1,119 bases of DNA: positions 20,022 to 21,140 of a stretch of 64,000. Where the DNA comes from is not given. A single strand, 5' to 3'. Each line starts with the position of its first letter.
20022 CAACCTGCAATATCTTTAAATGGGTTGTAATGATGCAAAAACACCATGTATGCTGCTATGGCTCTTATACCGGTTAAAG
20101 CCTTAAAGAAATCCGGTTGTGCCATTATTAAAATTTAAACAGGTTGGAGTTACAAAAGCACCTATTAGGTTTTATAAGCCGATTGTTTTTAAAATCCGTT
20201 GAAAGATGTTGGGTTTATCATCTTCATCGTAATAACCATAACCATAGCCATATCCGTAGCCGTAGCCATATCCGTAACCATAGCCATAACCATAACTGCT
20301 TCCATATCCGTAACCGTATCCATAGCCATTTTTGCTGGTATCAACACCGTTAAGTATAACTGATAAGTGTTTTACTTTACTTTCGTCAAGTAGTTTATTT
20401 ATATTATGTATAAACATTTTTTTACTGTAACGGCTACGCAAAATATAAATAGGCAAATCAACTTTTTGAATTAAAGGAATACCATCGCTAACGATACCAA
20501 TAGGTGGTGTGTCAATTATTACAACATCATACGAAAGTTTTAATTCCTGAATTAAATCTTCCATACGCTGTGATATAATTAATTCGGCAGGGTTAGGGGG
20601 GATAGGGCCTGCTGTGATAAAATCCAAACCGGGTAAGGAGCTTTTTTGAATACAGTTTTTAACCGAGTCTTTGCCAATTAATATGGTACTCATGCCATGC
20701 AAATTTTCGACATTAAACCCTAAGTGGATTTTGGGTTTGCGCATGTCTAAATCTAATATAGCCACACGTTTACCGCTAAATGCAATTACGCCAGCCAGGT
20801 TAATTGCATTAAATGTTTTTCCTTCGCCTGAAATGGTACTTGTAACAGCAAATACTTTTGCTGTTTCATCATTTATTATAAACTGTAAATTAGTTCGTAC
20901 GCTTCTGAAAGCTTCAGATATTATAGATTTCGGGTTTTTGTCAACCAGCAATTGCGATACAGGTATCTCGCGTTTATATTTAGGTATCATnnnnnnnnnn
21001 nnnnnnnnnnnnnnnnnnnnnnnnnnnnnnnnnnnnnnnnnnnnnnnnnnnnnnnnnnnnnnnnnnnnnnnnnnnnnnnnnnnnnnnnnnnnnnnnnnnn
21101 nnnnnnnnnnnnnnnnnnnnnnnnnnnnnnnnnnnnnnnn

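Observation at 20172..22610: Wzc-type BY-kinase with an exceptionally long, nearly pure (GY)n C-terminal tyrosine cluster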

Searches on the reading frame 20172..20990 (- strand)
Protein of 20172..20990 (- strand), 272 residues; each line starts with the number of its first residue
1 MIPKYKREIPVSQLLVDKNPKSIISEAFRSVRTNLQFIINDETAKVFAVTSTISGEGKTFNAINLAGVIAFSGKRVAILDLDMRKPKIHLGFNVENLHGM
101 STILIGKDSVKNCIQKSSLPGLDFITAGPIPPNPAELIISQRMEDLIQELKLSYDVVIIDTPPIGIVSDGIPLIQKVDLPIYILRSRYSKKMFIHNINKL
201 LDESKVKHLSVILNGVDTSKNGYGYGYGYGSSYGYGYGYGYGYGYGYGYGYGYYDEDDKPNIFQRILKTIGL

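Call 45: search_solved_structures(query=window:20172-20990:-, show_alignments=4, max_evalue=1e-20)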
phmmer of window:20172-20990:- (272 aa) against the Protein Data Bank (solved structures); distinct sequences matched with E-value up to 1e-20: 15.
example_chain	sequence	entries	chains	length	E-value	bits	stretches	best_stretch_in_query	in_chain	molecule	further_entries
4jmp_A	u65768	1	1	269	5.6e-40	140.5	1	11-230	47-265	C-terminal fragment of CapA, Protein tyrosine kinase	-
3bfv_A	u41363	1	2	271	6.1e-40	140.4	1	11-230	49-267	Membrane protein CapA1, Protein tyrosine kinase,Protein tyrosine kinase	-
2ved_A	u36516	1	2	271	4.1e-39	137.7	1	11-230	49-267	MEMBRANE PROTEIN CAPA1, PROTEIN TYROSINE KINASE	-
4jlv_A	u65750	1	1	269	2.4e-38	135.1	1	6-230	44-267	C-terminal fragment of Membrane protein CapA1, Putative uncharacterized protein capB1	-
3cio_A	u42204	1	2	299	1.6e-37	132.5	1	14-237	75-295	Tyrosine-protein kinase etk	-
6z0p_A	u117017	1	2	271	4.4e-36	127.7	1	14-229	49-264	BceF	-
3la6_A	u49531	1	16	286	4.6e-34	121.1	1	10-229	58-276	Tyrosine-protein kinase wzc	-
9r62_I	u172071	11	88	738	2.9e-33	118.5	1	10-229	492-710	Tyrosine-protein kinase wzc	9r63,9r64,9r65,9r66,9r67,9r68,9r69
9xgv_A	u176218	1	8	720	4.1e-33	118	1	10-229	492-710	Tyrosine-protein kinase wzc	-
7nhr_A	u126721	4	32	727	4.7e-33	117.8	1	13-237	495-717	Putative transmembrane protein Wzc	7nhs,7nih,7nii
9exo_H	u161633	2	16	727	3.4e-32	115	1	13-236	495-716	Putative transmembrane protein Wzc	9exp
9exq_D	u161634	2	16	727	1.2e-31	113.2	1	13-231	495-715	Putative transmembrane protein Wzc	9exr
9i2q_D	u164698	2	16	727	1.4e-31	112.9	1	13-228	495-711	Putative transmembrane protein Wzc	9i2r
7ni2_A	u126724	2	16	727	3e-31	111.9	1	13-229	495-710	Tyrosine-protein kinase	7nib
6u1q_A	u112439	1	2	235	1.2e-27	100.1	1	31-234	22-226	VpsO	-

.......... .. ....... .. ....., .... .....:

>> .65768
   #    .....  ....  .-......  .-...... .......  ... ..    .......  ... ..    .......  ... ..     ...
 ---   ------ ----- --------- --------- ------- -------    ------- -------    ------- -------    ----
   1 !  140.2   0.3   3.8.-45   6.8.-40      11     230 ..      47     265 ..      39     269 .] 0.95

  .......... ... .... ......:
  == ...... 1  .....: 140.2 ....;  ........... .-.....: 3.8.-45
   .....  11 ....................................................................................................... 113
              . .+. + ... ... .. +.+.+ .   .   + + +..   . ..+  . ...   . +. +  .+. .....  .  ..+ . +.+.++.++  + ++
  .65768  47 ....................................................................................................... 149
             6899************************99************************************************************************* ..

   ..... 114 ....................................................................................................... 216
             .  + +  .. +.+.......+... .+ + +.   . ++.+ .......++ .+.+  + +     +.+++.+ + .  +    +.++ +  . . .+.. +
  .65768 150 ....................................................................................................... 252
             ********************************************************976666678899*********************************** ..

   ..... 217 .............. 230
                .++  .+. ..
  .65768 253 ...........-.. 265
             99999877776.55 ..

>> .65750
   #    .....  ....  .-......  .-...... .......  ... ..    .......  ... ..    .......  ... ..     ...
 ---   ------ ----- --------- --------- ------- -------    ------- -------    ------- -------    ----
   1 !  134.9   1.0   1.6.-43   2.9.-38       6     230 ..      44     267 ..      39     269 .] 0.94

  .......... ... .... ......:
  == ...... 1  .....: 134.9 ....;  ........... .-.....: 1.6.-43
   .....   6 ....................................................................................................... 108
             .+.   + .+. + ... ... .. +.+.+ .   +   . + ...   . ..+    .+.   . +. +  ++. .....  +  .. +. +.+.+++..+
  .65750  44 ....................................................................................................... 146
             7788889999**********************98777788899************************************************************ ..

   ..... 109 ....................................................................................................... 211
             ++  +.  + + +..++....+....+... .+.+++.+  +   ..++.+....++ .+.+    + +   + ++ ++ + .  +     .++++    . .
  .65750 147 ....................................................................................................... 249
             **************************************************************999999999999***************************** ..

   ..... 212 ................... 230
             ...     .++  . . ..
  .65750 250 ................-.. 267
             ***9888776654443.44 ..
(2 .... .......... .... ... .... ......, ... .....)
